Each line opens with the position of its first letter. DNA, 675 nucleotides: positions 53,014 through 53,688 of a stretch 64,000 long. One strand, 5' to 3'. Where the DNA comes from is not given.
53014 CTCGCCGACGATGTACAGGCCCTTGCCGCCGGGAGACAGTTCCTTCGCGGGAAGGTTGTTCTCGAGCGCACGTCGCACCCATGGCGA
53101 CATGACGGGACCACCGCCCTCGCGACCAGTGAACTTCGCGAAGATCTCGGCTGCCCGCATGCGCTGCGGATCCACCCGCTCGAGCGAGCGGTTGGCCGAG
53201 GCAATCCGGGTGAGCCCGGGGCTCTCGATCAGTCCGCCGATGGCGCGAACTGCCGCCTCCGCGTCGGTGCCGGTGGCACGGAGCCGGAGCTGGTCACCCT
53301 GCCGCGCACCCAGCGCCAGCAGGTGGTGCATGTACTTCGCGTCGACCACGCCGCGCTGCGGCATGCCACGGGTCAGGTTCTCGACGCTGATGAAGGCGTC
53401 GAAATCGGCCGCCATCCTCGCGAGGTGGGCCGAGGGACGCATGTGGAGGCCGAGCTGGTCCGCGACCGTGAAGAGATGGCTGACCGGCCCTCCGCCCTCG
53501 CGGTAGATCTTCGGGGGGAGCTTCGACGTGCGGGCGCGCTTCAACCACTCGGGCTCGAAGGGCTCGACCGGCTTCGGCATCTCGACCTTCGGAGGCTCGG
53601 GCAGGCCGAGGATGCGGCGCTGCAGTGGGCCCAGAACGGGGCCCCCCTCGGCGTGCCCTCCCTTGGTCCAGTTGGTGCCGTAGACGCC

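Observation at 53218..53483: HPr (PTS phosphocarrier)-like domain embedded in a phage tail protein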

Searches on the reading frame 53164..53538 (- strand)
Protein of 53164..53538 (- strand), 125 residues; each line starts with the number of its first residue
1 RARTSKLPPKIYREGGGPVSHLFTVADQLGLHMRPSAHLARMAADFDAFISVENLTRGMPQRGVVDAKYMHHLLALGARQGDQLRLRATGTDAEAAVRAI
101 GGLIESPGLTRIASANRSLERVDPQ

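Call 6: search_protein_families(library=pfam, proteins=[window:53164-53538:-], max_evalue=1)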
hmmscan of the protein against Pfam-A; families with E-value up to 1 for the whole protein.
window:53164-53538:- (125 aa): 1 family
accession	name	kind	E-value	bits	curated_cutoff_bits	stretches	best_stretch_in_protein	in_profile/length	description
PF00381.24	PTS-HPr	-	4.7e-20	71.9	23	1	22-105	4-80/81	PTS HPr component phosphorylation site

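Call 7: search_protein_families(library=phrogs, proteins=[window:53164-53538:-], max_evalue=0.01)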
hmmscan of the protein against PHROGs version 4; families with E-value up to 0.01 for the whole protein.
window:53164-53538:- (125 aa): 0 families

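Call 16: find_homologous_proteins(query=window:53164-53538:-, max_evalue=0.001)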
Query window:53164-53538:- (125 aa): 1 proteins with E <= 0.001 among 17 candidates.
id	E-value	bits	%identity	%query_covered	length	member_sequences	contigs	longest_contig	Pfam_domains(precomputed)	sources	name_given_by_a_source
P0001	1.1e-7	50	45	68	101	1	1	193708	PF00381.25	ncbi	-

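Call 17: search_solved_structures(query=window:53164-53538:-, show_alignments=3)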
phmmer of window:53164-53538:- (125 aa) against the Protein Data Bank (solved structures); distinct sequences matched with E-value up to 0.001: 16.
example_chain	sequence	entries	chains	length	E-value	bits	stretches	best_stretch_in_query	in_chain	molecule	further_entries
3le1_A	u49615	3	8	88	2.1e-07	34.8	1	25-106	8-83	Phosphotransferase system, HPr-related proteins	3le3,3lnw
3le5_A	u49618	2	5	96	2.3e-07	34.7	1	25-107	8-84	Phosphotransferase system, HPr-related proteins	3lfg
1qr5_A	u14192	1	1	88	3.6e-06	30.9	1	22-110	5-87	PHOSPHOCARRIER PROTEIN HPR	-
1ka5_A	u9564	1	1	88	3.7e-06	30.8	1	22-111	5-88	PHOSPHOCARRIER PROTEIN HPR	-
1pch_A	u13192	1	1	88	7.6e-06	29.8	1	25-102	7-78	PHOSPHOCARRIER PROTEIN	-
1txe_A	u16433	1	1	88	9.5e-06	29.5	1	22-110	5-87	Phosphocarrier protein HPr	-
2fep_S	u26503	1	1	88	8.9e-05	26.4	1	23-109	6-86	Phosphocarrier protein HPr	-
3oqm_S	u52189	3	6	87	9.1e-05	26.3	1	23-109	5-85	Phosphocarrier protein HPr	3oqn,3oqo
1rzr_T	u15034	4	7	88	0.0001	26.1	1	22-109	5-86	Phosphocarrier protein HPr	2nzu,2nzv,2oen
1sph_A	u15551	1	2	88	0.00012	26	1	23-109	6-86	HISTIDINE-CONTAINING PHOSPHOCARRIER PROTEIN HPR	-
1jem_A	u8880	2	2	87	0.00013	25.9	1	23-109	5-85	HISTIDINE CONTAINING PROTEIN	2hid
5t17_A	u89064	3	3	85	0.00016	25.5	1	23-104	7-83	Phosphocarrier protein NPr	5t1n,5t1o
1kkl_H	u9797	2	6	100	0.00024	24.9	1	16-106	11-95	PHOSPHOCARRIER PROTEIN HPR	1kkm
1y4y_A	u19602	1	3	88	0.00043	24.1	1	22-109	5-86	Phosphocarrier protein HPr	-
2hpr_A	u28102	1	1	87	0.00049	24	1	23-109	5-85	HISTIDINE-CONTAINING PHOSPHOCARRIER PROTEIN HPR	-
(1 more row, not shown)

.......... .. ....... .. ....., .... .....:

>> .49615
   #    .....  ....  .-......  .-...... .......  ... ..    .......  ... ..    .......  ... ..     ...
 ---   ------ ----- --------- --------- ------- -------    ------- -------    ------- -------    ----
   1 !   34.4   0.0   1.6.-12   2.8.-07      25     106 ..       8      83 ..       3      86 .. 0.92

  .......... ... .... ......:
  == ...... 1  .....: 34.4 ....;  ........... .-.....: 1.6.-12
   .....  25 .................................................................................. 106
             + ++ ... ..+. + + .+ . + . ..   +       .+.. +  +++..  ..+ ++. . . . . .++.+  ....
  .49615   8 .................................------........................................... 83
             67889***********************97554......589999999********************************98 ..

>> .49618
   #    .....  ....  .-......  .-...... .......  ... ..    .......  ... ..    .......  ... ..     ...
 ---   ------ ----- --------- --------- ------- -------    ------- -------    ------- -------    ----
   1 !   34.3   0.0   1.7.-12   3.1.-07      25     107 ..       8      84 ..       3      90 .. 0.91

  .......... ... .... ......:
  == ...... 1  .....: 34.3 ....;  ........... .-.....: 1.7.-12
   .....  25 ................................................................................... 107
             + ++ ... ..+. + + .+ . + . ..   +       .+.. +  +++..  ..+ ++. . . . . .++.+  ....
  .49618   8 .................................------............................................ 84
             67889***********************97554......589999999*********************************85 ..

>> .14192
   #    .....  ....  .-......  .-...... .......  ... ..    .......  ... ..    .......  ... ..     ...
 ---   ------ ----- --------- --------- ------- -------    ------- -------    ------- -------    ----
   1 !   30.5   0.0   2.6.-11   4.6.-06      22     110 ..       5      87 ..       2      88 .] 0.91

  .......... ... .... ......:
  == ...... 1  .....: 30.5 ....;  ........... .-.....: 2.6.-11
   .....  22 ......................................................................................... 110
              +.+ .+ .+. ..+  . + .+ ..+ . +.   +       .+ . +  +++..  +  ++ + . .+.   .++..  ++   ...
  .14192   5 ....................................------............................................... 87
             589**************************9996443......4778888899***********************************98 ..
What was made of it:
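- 53224..53478 (-): HPr (PTS phosphocarrier) domain, aa 1421-1505 of the giant ORF. Active-site loop is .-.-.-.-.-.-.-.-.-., with His at the His15 position and Tyr at the Ser46 position. PDB sequence hits to HPr and NPr (call 17).
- Checked: 16 solved HPr, NPr or HPr-related chains match by sequence (call 17).
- PDB sequence hits (call 17).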

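Call 36: find_related_loci(query=A1, collection=viral_contigs, flank=10000)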
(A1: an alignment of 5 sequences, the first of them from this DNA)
Query A1 (109 aa) in viral_contigs; peptide patterns used: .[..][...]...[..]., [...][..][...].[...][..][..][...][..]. (x = any residue, [..] = any of these).
77 stretches matched a pattern; 8 encode a relative of the query (tblastn E <= 1e-3); 8 distinct loci.
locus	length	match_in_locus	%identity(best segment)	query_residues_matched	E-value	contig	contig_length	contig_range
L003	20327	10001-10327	100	1-109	4e-71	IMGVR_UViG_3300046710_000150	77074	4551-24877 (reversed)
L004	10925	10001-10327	100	1-109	7e-71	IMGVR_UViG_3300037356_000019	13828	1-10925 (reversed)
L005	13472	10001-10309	38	2-103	2e-14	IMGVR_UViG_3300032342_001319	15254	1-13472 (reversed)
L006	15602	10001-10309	38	2-103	2e-14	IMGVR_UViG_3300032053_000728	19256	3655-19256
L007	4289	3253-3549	39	1-102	2e-11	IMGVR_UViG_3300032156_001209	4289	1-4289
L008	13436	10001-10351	66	2-109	4e-43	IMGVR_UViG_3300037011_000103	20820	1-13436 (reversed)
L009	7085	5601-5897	39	1-102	2e-11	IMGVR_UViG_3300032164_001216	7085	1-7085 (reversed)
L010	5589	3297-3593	39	1-102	2e-11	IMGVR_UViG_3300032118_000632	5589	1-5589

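Call 41: find_encoding_contigs(protein=P0001, flank=6000, max_places=2)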
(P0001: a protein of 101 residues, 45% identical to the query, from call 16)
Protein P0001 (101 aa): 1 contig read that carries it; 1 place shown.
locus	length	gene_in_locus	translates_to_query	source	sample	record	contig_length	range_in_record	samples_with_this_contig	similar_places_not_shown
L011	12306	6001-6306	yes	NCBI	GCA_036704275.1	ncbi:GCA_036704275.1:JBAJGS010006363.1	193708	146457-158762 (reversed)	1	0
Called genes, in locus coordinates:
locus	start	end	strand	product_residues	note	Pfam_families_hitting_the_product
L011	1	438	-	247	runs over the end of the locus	PF00196:GerE (weak)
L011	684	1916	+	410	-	PF00989:PAS, PF08448:PAS_4, PF13188:PAS_8 (faint), PF13426:PAS_9 (weak), PF08447:PAS_3, PF00512:HisKA, PF02518:HATPase_c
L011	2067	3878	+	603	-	PF01368:DHH, PF02272:DHHA1, PF17768:RecJ_OB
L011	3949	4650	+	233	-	PF08003:Methyltransf_9, PF02475:TRM5-TYW2_MTfase, PF13489:Methyltransf_23, PF01209:Ubie_methyltran, PF08241:Methyltransf_11, PF08242:Methyltransf_12, PF13649:Methyltransf_25, PF13847:Methyltransf_31, +3 more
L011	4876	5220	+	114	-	PF02482:Ribosomal_S30AE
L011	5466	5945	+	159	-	PF00359:PTS_EIIA_2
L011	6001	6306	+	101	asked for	PF00381:PTS-HPr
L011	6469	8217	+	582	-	PF05524:PEP-utilisers_N, PF00391:PEP-utilizers, PF02896:PEP-utilizers_C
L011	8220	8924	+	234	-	PF10105:DUF2344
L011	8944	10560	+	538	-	PF00575:S1 (faint), PF10150:RNase_E_G, PF20833:RNase_E_G_Thio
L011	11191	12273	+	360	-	PF00106:adh_short (faint), PF01073:3Beta_HSD, PF01370:Epimerase, PF02719:Polysacc_synt_2, PF04321:RmlD_sub_bind, PF07993:NAD_binding_4 (faint), PF16363:GDP_Man_Dehyd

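Call 43: predict_structure(alignment_id=A1)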
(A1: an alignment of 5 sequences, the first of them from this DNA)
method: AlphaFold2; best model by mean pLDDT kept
length: 109 residues; sequences in the alignment: 5
mean_pLDDT: 78.0   pTM: 0.70
mean pLDDT of the five models: 78.0, 63.8, 62.3, 59.6, 57.5
residues with pLDDT >= 90: 11; 70-90: 71; 50-70: 20; < 50: 7
segments of 3 or more residues with pLDDT < 50: 1-3, 107-109
pLDDT, mean of each block of 10 residues (from residue 1): 65 84 81 90 70 81 85 89 88 73 51
secondary structure, 60 per line:
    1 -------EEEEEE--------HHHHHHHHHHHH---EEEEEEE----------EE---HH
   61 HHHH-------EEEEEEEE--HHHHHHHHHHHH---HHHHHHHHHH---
elements in order: E8-13 H22-33 E37-43 H59-64 E72-79 H82-93 H97-106
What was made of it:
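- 53110..53487 (-): Whole HPr passenger module (aa 1418-1543): the HPr fold plus a conserved C-terminal helix/tail ('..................'), up to the next R-x-G-G-G junction. An extra helix at model residues 97-106 (call 43).
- On HPr family (PF00381): AlphaFold2 model with pLDDT 78 and secondary-structure order E-H-E-(E)-H-E-H (call 43).
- Checked: AlphaFold2 model: pLDDT 78, beta-alpha-beta-beta-alpha-beta-alpha topology (call 43).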

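Call 45: fold_search(model_id=the predicted structure, library=pdb)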
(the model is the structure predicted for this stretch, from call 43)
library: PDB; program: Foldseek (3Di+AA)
matches with E <= 10: 383; with E <= 0.001: 37
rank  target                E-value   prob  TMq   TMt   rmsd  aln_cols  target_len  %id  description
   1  4xwj_B                4.1e-08  1.00  0.71  0.93   1.1        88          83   27  Histidine-containing phosphocarrier protein (HPr) and antisigma factor Rsd complex (released 2015-10-21)
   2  3le1_A                1.5e-07  1.00  0.71  0.88   1.8        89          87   32  Crystal structure of apoHPr monomer from Thermoanaerobacter tengcongensis (released 2010-12-15)
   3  3ihs_B                1.9e-07  1.00  0.73  0.93   1.4        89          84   26  Crystal Structure of a Phosphocarrier Protein HPr from Bacillus anthracis str. Ames (released 2009-08-11)
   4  9s8k_G                2.2e-07  1.00  0.71  0.92   1.7        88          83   27  Structure of glycogen phosphorylase - tetrameric form - in complex with HPr from Escherichia coli (released 2026-04-08)
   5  3lnw_A                2.4e-07  1.00  0.70  0.88   1.9        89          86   32  Close correlation of protein thermostability and self-buried area rate revealed by crystal structure of HPr from Therm (released 2011-02-16)
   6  3lfg_B                3.6e-07  1.00  0.71  0.86   1.8        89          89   32  Crystal structure of HPr-C-His from Thermoanaerobacter tengcongensis (released 2010-12-15)
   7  3le3_A                4.1e-07  1.00  0.70  0.86   1.9        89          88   32  Crystal structure of apoHPr monomer from Thermoanaerobacter tengcongensis (released 2010-12-15)
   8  9s8b_D                6.6e-07  1.00  0.70  0.90   1.0        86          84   28  Structure of glycogen phosphorylase - dimeric form - in complex with HPr from Escherichia coli (released 2026-04-08)
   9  1poh                  6.6e-07  1.00  0.71  0.90   1.1        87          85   28  THE 2.0 ANGSTROMS RESOLUTION STRUCTURE OF ESCHERICHIA COLI HISTIDINE-CONTAINING PHOSPHOCARRIER PROTEIN HPR: A REDETERMIN (released 1994-01-31)
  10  3le1_B                7.0e-07  1.00  0.70  0.89   1.8        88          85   33  Crystal structure of apoHPr monomer from Thermoanaerobacter tengcongensis (released 2010-12-15)
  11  3ihs_A                7.5e-07  1.00  0.72  0.91   1.8        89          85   26  Crystal Structure of a Phosphocarrier Protein HPr from Bacillus anthracis str. Ames (released 2009-08-11)
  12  1cm2                  9.9e-07  1.00  0.72  0.91   1.1        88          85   26  STRUCTURE OF HIS15ASP HPR AFTER HYDROLYSIS OF RINGED SPECIES. (released 2000-05-17)
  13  1opd                  9.9e-07  1.00  0.71  0.90   1.7        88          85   27  HISTIDINE-CONTAINING PROTEIN (HPR), MUTANT WITH SER 46 REPLACED BY ASP (S46D) (released 1997-08-20)
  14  7x7h_B                1.1e-06  1.00  0.70  0.90   1.7        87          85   28  Crystal structure of Fructose regulator/Histidine phosphocarrier protein complex from Vibrio cholerae (released 2023-03-15)
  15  1cm3                  1.2e-06  1.00  0.71  0.91   1.2        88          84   26  HIS15ASP HPR FROM E. COLI (released 2000-05-17)
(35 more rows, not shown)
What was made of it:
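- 53224..53478 (-): AlphaFold2 model plus Foldseek: TM 0.93, rmsd 1.1 Å to E. coli HPr (calls 43, 45).
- On HPr family (PF00381): The top 39 Foldseek hits are all HPr, Crh or NPr; best TMt 0.93, rmsd 1.1 Å (call 45).
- Checked: The best is E. coli HPr 4xwj_B, TM 0.93 normalised to the target, rmsd 1.1 Å (call 45).
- AlphaFold2 plus Foldseek: TM 0.93, 1.1 Å (calls 43, 45). HPr is a known hub: complexes with Rsd, glycogen phosphorylase, the fructose regulator, CcpA and HprK appear among the structural hits (call 45).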

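Call 48: search_protein_representatives(alignment_id=A1)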
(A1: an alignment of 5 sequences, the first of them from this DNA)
Query: 5 sequences, 107 profile positions. Proteins with E-value up to 0.001 (for the whole library): 6583; up to 1e-10: 305; up to 1e-30: 4. The best 150 are listed.
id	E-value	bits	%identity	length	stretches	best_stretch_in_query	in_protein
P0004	2.1e-92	320.6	-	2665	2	1-106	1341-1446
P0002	1.5e-46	173.1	-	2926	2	1-106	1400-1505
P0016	7.6e-37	141.9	-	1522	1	8-106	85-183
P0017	5.7e-34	132.7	-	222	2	4-95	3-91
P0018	2.8e-29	117.6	-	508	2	5-94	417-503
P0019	4.4e-29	116.9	-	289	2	11-93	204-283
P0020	1.8e-24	102.1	-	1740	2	7-94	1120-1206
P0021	3.6e-23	97.9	-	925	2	2-95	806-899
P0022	7.1e-23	97.0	-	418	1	31-106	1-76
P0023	2.0e-21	92.3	-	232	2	2-95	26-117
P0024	9.4e-21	90.1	-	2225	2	14-103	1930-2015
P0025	2.4e-20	88.9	-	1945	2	8-87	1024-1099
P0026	5.3e-18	81.3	-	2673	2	7-93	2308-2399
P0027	9.0e-17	77.3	-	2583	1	3-94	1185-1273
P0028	1.6e-16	76.5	-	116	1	12-94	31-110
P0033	1.6e-15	73.3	-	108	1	6-100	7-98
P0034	2.6e-15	72.6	-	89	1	12-94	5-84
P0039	1.3e-14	70.4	-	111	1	12-93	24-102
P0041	1.4e-14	70.2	-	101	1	9-94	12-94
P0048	2.4e-14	69.6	-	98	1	13-105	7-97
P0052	3.6e-14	69.0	-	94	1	3-96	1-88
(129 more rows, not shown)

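Call 72: search_dna_similar(query=window:53164-53538:-, collection=phages, mode=protein, max_evalue=0.01, max_rows=20)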
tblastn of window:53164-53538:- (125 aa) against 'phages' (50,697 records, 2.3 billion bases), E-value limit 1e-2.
Records with a match: 8; places in all: 8; records where one place covers at least 80% of the query: 0.
Best place of each record, by identity: <60% 8.
By first word of the organism name: Bacteriophage 5; Acinetobacter 2; Staphylococcus 1.
By host as written in the record: - 7; Staphylococcus aureus 1.
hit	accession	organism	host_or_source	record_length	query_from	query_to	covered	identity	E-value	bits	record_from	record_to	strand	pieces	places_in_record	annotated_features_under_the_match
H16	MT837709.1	Bacteriophage sp.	human fecal samples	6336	13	106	75%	33.0%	2e-5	48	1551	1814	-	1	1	record has no annotation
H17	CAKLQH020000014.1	Acinetobacter phage MD-2021a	not known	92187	25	103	63%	37.0%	6e-4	44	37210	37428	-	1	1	ptsO: phosphohistidinoprotein-hexose phosphotransferase component of ...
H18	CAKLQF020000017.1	Acinetobacter phage MD-2021a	not known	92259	25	103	63%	37.0%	6e-4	44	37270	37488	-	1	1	ptsO: phosphohistidinoprotein-hexose phosphotransferase component of ...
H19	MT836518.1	Bacteriophage sp.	human fecal samples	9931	24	106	66%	34.9%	4e-5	47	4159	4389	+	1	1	record has no annotation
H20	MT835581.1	Bacteriophage sp.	human fecal samples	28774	25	106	66%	35.4%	2e-5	48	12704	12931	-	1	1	record has no annotation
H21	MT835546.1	Bacteriophage sp.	human fecal samples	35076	24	106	66%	33.7%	1e-4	45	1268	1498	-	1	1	record has no annotation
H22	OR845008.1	Staphylococcus phage SA 1306 Kay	Staphylococcus aureus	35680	23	116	75%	26.6%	4e-5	47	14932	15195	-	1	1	record has no annotation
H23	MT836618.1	Bacteriophage sp.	human fecal samples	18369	23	80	46%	39.7%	5e-3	41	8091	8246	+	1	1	record has no annotation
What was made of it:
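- Tried and rejected: HPr in deposited phage records (call 72): there were 8 weak hits.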

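Call 75: get_annotated_region(hit=H22, flank=3000)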
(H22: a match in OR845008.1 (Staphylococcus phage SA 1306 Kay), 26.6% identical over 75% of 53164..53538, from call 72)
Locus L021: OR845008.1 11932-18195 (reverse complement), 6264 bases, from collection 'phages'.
description: UNVERIFIED_ORG: Staphylococcus phage SA 1306 Kay clone NODE_21_length_35680_cov_20.084291 genomic sequence.
organism: Staphylococcus phage SA 1306 Kay (NCBI taxid 3113843)
taxonomy: Viruses
host: Staphylococcus aureus; source: wastewater; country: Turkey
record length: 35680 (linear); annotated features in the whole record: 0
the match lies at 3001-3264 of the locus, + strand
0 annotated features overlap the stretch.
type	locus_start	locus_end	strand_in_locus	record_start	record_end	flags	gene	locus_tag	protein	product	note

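Call 76: get_annotated_region(hit=H20, flank=3000)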
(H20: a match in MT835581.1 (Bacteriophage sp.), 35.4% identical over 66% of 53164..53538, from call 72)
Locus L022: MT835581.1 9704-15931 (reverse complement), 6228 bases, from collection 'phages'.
description: UNVERIFIED: Bacteriophage sp. clone scaffold_227 genomic sequence.
organism: Bacteriophage sp. (NCBI taxid 38018)
taxonomy: Viruses
host: -; source: human fecal samples; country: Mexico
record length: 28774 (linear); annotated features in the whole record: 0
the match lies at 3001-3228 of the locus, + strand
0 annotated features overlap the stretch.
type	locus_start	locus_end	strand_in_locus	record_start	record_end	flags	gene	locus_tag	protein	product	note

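Call 77: get_annotated_region(hit=H17, flank=3000)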
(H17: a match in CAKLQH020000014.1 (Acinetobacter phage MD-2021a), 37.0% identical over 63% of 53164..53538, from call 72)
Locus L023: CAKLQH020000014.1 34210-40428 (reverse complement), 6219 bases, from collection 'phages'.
description: Acinetobacter phage MD-2021a strain 5899STDY8049191 genome assembly, contig: ERS3583567SCcontig000014, whole genome shotgun sequence.
organism: Acinetobacter phage MD-2021a (NCBI taxid 2899278)
taxonomy: Viruses; Duplodnaviria; Heunggongvirae; Uroviricota; Caudoviricetes
host: -; source: not known; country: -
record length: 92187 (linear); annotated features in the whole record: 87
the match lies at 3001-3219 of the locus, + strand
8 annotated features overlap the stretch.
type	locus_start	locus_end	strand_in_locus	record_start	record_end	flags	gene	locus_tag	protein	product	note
CDS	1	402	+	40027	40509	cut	folK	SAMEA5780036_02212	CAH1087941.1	7, 8-dihydro-6-hydroxymethylpterin-pyrophosphokinase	-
CDS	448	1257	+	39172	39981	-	panB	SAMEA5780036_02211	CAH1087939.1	3-methyl-2-oxobutanoate hydroxymethyltransferase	-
CDS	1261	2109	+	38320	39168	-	panC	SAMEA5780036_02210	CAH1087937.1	pantoate--beta-alanine ligase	-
CDS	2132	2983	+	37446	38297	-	yhbJ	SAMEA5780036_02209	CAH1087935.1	putative ATPase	-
CDS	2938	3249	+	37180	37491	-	ptsO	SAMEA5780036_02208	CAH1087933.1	phosphohistidinoprotein-hexose phosphotransferase component of N-regulated PTS system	-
CDS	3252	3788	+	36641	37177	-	yjgA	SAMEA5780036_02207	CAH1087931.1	putative alpha helix protein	-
CDS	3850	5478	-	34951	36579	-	fadD_2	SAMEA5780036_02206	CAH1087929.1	long-chain-fatty-acid--CoA ligase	-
CDS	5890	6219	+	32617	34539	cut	thrS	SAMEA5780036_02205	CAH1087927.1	threonine tRNA synthetase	-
